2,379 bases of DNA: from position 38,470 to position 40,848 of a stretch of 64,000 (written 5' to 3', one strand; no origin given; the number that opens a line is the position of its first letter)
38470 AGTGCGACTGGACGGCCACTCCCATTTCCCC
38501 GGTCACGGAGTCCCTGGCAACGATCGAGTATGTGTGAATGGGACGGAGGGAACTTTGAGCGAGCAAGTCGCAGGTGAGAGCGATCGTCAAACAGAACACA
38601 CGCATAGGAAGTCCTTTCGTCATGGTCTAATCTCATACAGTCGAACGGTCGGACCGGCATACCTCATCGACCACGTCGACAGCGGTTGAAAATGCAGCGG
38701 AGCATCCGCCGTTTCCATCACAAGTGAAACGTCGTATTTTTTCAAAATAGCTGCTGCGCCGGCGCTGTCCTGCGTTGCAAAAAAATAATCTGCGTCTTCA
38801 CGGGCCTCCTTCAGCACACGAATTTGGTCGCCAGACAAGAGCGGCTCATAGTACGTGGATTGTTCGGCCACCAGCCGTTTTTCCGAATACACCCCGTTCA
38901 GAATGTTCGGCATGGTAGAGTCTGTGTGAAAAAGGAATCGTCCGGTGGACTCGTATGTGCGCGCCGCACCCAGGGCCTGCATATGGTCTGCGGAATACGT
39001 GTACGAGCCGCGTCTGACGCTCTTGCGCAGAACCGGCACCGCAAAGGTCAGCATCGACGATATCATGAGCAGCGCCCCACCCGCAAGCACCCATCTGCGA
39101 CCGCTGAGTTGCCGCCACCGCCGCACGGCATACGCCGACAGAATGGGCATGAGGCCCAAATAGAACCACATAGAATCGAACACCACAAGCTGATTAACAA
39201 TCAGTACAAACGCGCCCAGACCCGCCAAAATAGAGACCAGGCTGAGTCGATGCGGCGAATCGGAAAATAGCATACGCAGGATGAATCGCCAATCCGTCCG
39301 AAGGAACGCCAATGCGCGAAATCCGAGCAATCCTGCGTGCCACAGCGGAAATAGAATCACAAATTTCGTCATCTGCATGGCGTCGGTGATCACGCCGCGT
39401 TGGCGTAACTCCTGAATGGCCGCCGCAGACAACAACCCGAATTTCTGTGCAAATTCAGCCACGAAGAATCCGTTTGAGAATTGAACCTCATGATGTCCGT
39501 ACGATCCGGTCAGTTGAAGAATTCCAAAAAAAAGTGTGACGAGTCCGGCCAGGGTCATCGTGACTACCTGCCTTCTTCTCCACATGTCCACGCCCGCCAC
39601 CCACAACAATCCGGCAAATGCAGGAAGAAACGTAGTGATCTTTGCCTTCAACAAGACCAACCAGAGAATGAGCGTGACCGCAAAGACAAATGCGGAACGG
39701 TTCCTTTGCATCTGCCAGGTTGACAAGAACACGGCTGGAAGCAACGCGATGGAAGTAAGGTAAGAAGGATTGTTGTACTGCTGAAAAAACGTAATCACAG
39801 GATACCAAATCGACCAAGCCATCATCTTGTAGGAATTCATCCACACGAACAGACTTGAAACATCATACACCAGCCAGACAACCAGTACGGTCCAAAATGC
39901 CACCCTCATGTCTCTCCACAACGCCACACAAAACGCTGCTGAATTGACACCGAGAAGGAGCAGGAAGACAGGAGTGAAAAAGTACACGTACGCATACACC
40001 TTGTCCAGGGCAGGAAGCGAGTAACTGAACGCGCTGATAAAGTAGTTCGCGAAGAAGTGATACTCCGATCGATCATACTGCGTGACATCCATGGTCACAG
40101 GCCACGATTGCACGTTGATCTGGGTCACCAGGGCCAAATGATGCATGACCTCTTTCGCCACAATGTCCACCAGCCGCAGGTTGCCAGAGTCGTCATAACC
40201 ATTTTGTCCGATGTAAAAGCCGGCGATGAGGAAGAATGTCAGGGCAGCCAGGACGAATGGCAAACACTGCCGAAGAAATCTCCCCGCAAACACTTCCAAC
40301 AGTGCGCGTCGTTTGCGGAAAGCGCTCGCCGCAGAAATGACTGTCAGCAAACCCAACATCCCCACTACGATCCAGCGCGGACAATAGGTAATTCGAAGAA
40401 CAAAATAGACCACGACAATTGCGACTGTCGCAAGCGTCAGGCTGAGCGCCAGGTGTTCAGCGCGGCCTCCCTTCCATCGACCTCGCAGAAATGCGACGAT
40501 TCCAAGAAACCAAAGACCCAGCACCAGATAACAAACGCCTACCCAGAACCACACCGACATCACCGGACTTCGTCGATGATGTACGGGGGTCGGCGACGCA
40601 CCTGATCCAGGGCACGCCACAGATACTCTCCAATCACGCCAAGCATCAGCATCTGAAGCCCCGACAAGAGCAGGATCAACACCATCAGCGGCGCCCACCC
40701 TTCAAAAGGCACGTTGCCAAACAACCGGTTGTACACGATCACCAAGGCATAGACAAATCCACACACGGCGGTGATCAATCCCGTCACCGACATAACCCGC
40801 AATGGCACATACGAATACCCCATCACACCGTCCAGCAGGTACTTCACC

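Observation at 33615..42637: Eight-gene coupled operon resembling a lipid-linked aminosugar transfer (Arn/Flm-like) system with extra components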

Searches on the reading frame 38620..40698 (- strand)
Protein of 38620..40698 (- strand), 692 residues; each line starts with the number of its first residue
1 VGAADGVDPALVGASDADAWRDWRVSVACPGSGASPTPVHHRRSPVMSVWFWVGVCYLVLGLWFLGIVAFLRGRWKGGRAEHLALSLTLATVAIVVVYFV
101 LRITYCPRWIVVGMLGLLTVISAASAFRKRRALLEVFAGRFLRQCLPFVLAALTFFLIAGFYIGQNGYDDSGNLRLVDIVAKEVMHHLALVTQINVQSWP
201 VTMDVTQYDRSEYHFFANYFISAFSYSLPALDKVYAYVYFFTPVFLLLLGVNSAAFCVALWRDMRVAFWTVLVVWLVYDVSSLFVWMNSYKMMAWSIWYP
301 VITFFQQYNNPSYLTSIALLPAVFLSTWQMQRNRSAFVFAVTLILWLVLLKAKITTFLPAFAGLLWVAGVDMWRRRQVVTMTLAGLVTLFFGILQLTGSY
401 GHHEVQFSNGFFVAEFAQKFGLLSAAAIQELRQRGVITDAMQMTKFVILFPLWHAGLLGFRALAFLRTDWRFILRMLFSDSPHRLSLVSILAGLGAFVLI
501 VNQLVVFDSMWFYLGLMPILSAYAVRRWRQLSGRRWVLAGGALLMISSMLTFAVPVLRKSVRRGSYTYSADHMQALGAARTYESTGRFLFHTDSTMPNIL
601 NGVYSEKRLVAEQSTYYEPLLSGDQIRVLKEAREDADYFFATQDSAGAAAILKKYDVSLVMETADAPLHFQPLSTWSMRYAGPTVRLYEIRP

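Call 4: search_protein_families(library=pfam, proteins=[window:38620-40698:-], max_evalue=0.1)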
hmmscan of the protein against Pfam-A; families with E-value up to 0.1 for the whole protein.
window:38620-40698:- (692 aa): 0 families

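Call 5: search_protein_families(library=ncbifam, proteins=[window:38620-40698:-], max_evalue=0.1)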
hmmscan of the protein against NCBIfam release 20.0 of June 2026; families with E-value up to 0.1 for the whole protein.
window:38620-40698:- (692 aa): 0 families

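Call 12: find_homologous_proteins(query=window:38620-40560:-)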
Query window:38620-40560:- (646 aa): 1 proteins with E <= 0.001 among 8000 candidates.
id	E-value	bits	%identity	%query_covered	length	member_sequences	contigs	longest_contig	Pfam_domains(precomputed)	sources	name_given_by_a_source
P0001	0.0e+0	1432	100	100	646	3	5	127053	-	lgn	-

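Call 15: search_solved_structures(query=A1, max_evalue=10)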
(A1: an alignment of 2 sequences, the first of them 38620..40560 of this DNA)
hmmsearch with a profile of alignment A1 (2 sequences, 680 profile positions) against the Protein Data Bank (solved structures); distinct sequences matched with E-value up to 10: 0.

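Call 20: find_encoding_contigs(protein=P0001, flank=10000, max_places=6)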
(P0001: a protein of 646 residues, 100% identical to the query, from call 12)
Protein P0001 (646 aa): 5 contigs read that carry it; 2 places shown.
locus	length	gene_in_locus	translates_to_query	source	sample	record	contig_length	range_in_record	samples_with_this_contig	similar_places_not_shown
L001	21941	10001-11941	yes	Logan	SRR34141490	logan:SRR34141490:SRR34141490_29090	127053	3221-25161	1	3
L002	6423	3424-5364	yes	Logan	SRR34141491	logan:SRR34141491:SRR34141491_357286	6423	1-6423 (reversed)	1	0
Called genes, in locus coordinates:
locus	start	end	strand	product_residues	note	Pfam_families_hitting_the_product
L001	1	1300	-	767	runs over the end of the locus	PF04879:Molybdop_Fe4S4, PF00384:Molybdopterin, PF01568:Molydop_binding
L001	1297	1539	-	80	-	-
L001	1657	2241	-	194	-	PF17761:DUF1016_N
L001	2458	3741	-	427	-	PF16217:M64_N, PF09471:Peptidase_M64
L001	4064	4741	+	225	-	PF01497:Peripla_BP_2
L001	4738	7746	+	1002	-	PF13485:Peptidase_MA_2, PF00930:DPPIV_N (faint), PF26549:Tricorn_N (faint), PF26550:Tricorn_2nd, PF07676:PD40, PF01103:Omp85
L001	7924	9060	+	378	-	PF00155:Aminotran_1_2 (weak), PF01041:DegT_DnrJ_EryC1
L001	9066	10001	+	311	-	PF00535:Glycos_transf_2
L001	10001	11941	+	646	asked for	-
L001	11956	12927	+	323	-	PF06267:DUF1028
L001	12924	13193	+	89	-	-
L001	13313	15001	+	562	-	-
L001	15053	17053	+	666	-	-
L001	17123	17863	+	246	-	PF03741:TerC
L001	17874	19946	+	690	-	PF04389:Peptidase_M28 (faint)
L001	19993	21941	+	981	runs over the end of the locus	PF01433:Peptidase_M1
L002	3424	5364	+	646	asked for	-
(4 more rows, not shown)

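Call 25: search_protein_representatives(alignment_id=A1)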
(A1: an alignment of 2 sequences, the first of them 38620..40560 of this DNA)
Query: 2 sequences, 680 profile positions. Proteins with E-value up to 0.001 (for the whole library): 46; up to 1e-10: 22; up to 1e-30: 18. The best 46 are listed.
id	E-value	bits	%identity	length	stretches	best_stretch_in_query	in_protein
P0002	0.0e+00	1304.9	-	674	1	1-680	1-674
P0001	0.0e+00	1183.2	-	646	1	1-680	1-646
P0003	2.9e-188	644.1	-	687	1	3-678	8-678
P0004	4.5e-151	521.2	-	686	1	5-679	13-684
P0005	6.3e-149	514.1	-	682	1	2-677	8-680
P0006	1.6e-147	509.4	-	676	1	10-677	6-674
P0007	1.2e-145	503.3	-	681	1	8-677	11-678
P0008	4.2e-143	494.9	-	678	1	7-677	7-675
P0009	2.0e-130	453.0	-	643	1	34-678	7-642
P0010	7.1e-119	414.8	-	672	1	10-677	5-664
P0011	8.1e-115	401.4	-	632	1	51-676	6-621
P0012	1.7e-114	400.3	-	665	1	8-679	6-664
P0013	2.8e-112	393.0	-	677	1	1-679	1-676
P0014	2.6e-106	373.3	-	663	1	5-677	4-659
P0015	1.8e-105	370.5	-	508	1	3-509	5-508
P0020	1.9e-17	79.6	-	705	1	96-678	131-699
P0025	4.4e-08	48.7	-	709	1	9-678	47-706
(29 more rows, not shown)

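Call 27: search_protein_families(library=pfam, alignment_id=A2, max_evalue=0.01)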
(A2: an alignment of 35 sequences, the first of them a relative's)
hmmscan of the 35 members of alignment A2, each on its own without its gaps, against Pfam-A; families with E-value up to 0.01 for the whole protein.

A. member 1, P0001 (646 aa): 0 families

B. families by the number of members that match (of 35 scanned): 2 families
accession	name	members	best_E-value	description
PF09581.16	Spore_III_AF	1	0.008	Stage III sporulation protein AF (Spore_III_AF)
PF22627.1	AglB_core-like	1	0.0089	AglB core domain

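Call 33: find_encoding_contigs(protein=P0003, flank=10000, max_places=3)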
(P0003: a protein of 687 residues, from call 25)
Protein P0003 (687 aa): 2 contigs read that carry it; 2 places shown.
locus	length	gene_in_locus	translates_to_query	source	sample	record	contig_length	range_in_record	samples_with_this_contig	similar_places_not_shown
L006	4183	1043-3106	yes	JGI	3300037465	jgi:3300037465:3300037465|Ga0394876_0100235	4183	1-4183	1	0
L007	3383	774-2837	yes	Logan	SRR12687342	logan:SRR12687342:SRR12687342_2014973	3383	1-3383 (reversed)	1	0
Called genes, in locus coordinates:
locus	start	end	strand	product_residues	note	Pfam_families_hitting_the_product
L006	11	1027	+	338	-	-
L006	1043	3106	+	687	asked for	-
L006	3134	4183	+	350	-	?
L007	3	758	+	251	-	?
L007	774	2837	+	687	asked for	-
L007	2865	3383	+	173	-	?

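Call 37: find_related_loci(query=A5, collection=genome_contigs, flank=10000)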
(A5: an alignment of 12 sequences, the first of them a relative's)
Query A5 (646 aa) in genome_contigs; peptide patterns used: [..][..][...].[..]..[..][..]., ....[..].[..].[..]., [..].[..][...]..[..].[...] (x = any residue, [..] = any of these).
184 stretches matched a pattern; 3 encode a relative of the query (tblastn E <= 1e-3); 3 distinct loci.
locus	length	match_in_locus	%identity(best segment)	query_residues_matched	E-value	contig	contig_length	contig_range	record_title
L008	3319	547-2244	28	102-645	7e-62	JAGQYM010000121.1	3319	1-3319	MAG: Cyclobacteriaceae bacterium isolate HKST-UBA65 NODE_121_length_3319_cov_3.863048, whole genome shotgun sequence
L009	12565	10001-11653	26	96-620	1e-49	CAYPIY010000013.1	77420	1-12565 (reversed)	MAG TPA_asm: uncultured Bacteroidota bacterium isolate binchicken_co115_100 genome assembly, contig: NODE_624_length_774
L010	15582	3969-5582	27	109-620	6e-45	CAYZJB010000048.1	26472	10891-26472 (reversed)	MAG TPA_asm: uncultured Bacteroidota bacterium isolate binchicken_co58_136 genome assembly, contig: NODE_1446_length_264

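Call 40: predict_structure(alignment_id=A3)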
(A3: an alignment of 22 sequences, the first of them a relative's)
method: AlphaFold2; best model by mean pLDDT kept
length: 646 residues; sequences in the alignment: 22
mean_pLDDT: 87.6   pTM: 0.90
mean pLDDT of the five models: 87.6, 87.0, 86.1, 85.4, 83.9
residues with pLDDT >= 90: 377; 70-90: 214; 50-70: 44; < 50: 11
segments of 3 or more residues with pLDDT < 50: 248-255
pLDDT, mean of each block of 10 residues (from residue 1): 90 97 89 93 97 92 94 96 89 87 93 84 92 84 91 85 80 95 91 95 97 94 93 72 54 53 89 97 93 96 92 96 93 96 86 64 86 89 92 96 91 89 82 90 95 82 88 95 86 85 70 60 93 91 76 86 81 79 91 94 94 92 86 94 87
secondary structure, 60 per line:
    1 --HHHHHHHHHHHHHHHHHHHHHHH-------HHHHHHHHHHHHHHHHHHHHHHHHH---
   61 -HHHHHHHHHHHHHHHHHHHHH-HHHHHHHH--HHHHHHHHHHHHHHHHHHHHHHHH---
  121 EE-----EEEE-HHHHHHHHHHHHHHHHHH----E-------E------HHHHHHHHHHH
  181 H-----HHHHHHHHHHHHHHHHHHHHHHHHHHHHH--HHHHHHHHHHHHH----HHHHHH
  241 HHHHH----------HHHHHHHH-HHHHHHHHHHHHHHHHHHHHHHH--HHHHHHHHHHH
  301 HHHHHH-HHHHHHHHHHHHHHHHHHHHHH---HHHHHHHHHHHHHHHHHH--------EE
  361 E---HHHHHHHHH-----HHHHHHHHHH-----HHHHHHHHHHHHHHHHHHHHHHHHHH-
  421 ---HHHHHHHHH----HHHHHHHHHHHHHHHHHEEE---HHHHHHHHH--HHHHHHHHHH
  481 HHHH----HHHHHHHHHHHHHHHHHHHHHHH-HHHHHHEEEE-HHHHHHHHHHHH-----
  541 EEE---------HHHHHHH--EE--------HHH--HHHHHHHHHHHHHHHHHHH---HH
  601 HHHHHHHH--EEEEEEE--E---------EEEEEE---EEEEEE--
elements in order: H3-25 H33-57 H62-82 H84-91 H94-117 E128-131 H133-150 H170-181 H187-215 H218-230 H235-245 H256-263 H265-287 H290-306 H308-329 H333-350 E359-361 H365-373 H379-388 H394-419 H424-432 H437-453 E454-456 H460-468 H471-484 H489-511 H513-518 E519-522 H524-535 E541-543 H553-559 H577-595 H599-608 E611-617 E630-635 E639-644

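Call 42: search_protein_families(library=pfam, proteins=[L009:2739-3212:+, L009:3205-4104:+, L009:4088-5005:+, L009:4992-5915:+, L009:5912-6571:+, L009:6660-8339:+, L009:8524-9657:+, L009:9686-11731:+, L009:2009-2707:+, L009:1459-2073:+], max_evalue=0.001)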
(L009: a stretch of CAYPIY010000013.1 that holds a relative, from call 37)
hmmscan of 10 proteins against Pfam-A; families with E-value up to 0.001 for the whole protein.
L009:2739-3212:+ (157 aa): 2 families
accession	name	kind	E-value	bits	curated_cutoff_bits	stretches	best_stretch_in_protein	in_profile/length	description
PF01575.25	MaoC_dehydratas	-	7.1e-17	61.6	27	1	14-127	5-117/123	MaoC like domain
PF19315.5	MC_hydratase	-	1.6e-15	57.5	26.5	1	6-145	20-161/353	Mesaconyl-CoA hydratase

L009:3205-4104:+ (299 aa): 3 families
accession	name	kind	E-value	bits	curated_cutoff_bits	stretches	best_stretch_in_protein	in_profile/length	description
PF03328.21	HpcH_HpaI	-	4.7e-40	137.7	25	1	7-227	1-221/221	HpcH/HpaI aldolase/citrate lyase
PF15617.12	C-C_Bond_Lyase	-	2.4e-09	37.2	28.4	1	3-261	4-292/320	C-C_Bond_Lyase of the TIM-Barrel fold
PF01274.28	MS_TIM-barrel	-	1.3e-05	24.8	26.4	1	93-164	50-122/248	Malate synthase, TIM barrel domain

L009:4088-5005:+ (305 aa): 1 family
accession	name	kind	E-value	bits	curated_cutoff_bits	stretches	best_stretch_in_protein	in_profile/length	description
PF03706.18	LPG_synthase_TM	-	2.2e-33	116.5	33.4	1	14-282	1-291/302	Lysylphosphatidylglycerol synthase TM region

L009:4992-5915:+ (307 aa): 2 families
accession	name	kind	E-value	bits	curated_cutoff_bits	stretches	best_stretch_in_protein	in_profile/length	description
PF00535.33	Glycos_transf_2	-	1.8e-33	116.3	23.3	1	7-167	1-166/168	Glycosyl transferase family 2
PF10111.15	Glyco_tranf_2_2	-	1.6e-08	34.9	27.3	1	7-110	1-104/276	Glycosyltransferase like family 2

L009:5912-6571:+ (219 aa): 2 families
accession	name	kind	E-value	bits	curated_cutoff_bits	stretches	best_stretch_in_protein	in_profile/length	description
PF00132.30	Hexapep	-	7.9e-09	35.3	27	1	167-198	4-35/36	Bacterial transferase hexapeptide (six repeats)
PF25084.1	LbH_EIF2B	-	0.00086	19.7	54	0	136-192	17-71/105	EIF2B subunit epsilon LbH domain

L009:6660-8339:+ (559 aa): 0 families

L009:8524-9657:+ (377 aa): 4 families
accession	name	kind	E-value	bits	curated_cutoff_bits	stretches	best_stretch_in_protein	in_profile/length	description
PF01041.23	DegT_DnrJ_EryC1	-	3.2e-85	286.9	19.8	1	12-369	6-359/360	DegT/DnrJ/EryC1/StrS aminotransferase family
PF00155.27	Aminotran_1_2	-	3.3e-10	40.1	19.7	1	26-157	41-190/361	Aminotransferase class I and II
PF00266.25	Aminotran_5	-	5e-07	29.4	21.5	1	47-158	62-181/371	Aminotransferase class-V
PF01212.27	Beta_elim_lyase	-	5.6e-05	23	27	1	37-207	38-224/288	Beta-eliminating lyase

L009:9686-11731:+ (681 aa): 0 families

L009:2009-2707:+ (232 aa): 1 family
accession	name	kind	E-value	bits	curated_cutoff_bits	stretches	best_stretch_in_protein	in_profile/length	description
PF00581.25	Rhodanese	-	5.2e-17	62.6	22.2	1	74-162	3-101/102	Rhodanese-like domain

L009:1459-2073:+ (204 aa): 1 family
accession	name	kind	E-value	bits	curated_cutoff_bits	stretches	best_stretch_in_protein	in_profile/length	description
PF04143.19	Sulf_transp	-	2.7e-14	53.9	27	1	35-198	1-161/310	Sulphur transport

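Call 45: search_protein_families(library=pfam, proteins=[L010:1165-1899:+, L010:2034-2732:+, L010:2872-3540:+, L010:5684-6637:+, L010:6707-7705:+, L010:7702-8550:+, L010:8547-9293:+, L010:9294-10313:+, L010:10605-11831:-, L010:11828-12460:-], max_evalue=0.001)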
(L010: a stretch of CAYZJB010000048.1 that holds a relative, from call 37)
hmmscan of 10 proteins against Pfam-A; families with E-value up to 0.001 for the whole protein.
L010:1165-1899:+ (244 aa): 0 families

L010:2034-2732:+ (232 aa): 0 families

L010:2872-3540:+ (222 aa): 0 families

L010:5684-6637:+ (317 aa): 3 families
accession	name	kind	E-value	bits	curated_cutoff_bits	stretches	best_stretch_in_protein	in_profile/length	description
PF00535.33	Glycos_transf_2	-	3.6e-32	112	23.3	1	7-169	1-166/168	Glycosyl transferase family 2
PF13641.12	Glyco_tranf_2_3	-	5.6e-06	27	27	1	6-172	3-176/230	Glycosyltransferase like family 2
PF10111.15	Glyco_tranf_2_2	-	0.00024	21.1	27.3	1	7-98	1-91/276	Glycosyltransferase like family 2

L010:6707-7705:+ (332 aa): 2 families
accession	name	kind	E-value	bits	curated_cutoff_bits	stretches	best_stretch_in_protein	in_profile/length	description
PF00710.25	Asparaginase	-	1.7e-59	201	22.5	1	3-185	1-189/193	Asparaginase, N-terminal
PF17763.6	Asparaginase_C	-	7.9e-27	93.9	34.6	1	203-319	1-113/114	Glutaminase/Asparaginase C-terminal domain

L010:7702-8550:+ (282 aa): 1 family
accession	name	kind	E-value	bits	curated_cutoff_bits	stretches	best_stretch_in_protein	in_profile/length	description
PF02569.21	Pantoate_ligase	-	6.4e-105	350.6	20.7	1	3-279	2-267/268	Pantoate-beta-alanine ligase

L010:8547-9293:+ (248 aa): 4 families
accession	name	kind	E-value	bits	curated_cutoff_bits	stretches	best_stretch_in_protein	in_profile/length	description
PF00483.29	NTP_transferase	-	2.9e-24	86.4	21.2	1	6-220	2-222/245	Nucleotidyl transferase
PF12804.13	NTP_transf_3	-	7.4e-21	75.4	27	1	7-131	2-122/160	MobA-like NTP transferase domain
PF01128.25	IspD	-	1.8e-09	38.2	27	1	6-133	3-129/221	2-C-methyl-D-erythritol 4-phosphate cytidylyltransferase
PF02348.25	CTP_transf_3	-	1.2e-08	35.4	22.6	1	22-178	15-137/217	Cytidylyltransferase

L010:9294-10313:+ (339 aa): 1 family
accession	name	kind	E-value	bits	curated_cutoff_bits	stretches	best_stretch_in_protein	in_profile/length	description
PF00180.25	Iso_dh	-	6.3e-111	371.4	27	1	4-333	2-348/348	Isocitrate/isopropylmalate dehydrogenase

L010:10605-11831:- (408 aa): 4 families
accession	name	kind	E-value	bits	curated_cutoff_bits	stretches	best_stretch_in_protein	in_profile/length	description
PF07690.21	MFS_1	-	5.9e-49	167.3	33.4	2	22-262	1-254/347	Major Facilitator Superfamily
PF05977.19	MFS_3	-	5.8e-09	35.4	27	1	21-214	14-210/524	Transmembrane secretion effector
PF00083.30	Sugar_tr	-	4e-07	29.7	22.3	1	50-169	44-166/452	Sugar (and other) transporter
PF13347.12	MFS_2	-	0.00016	20.8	27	1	17-164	224-380/427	MFS/sugar transport protein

L010:11828-12460:- (210 aa): 1 family
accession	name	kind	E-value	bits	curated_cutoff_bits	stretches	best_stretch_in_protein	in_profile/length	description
PF01553.26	Acyltransferase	-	6.4e-09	36.2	23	1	42-157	10-130/132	Acyltransferase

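Call 47: find_encoding_contigs(protein=P0004, flank=10000, max_places=2)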
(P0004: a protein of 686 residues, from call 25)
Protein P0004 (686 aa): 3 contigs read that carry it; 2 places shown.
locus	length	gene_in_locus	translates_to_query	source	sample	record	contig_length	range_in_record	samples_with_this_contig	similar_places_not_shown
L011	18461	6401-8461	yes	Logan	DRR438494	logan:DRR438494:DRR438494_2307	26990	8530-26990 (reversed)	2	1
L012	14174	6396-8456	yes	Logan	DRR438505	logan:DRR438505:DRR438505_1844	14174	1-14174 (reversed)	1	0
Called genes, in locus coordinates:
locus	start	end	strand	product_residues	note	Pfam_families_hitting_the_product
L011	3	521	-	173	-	?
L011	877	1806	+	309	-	PF00535:Glycos_transf_2, PF10111:Glyco_tranf_2_2 (faint)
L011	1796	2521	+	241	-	PF13302:Acetyltransf_3 (weak), PF00583:Acetyltransf_1, PF13673:Acetyltransf_10, PF13508:Acetyltransf_7, PF08445:FR47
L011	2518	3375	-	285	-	PF13489:Methyltransf_23, PF08241:Methyltransf_11 (weak)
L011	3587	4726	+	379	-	PF01041:DegT_DnrJ_EryC1, PF00155:Aminotran_1_2, PF00266:Aminotran_5 (weak)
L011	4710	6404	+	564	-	-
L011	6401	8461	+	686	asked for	-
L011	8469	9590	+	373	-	PF00155:Aminotran_1_2 (weak), PF01041:DegT_DnrJ_EryC1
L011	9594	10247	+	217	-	PF17836:PglD_N, PF25084:LbH_EIF2B (weak), PF25087:GMPPB_C (faint), PF00132:Hexapep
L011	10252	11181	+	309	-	PF00535:Glycos_transf_2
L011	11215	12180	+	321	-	PF01408:GFO_IDH_MocA, PF02894:GFO_IDH_MocA_C, PF22725:GFO_IDH_MocA_C3 (weak)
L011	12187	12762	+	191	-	PF25084:LbH_EIF2B, PF00132:Hexapep, PF25087:GMPPB_C, PF14602:Hexapep_2 (faint)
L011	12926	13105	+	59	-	-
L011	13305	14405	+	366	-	PF00535:Glycos_transf_2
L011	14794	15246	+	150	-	-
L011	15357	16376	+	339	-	PF04007:DUF354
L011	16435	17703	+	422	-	PF12838:Fer4_7 (weak), PF04432:FrhB_FdhB_C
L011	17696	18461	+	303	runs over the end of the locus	PF03706:LPG_synthase_TM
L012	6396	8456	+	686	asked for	-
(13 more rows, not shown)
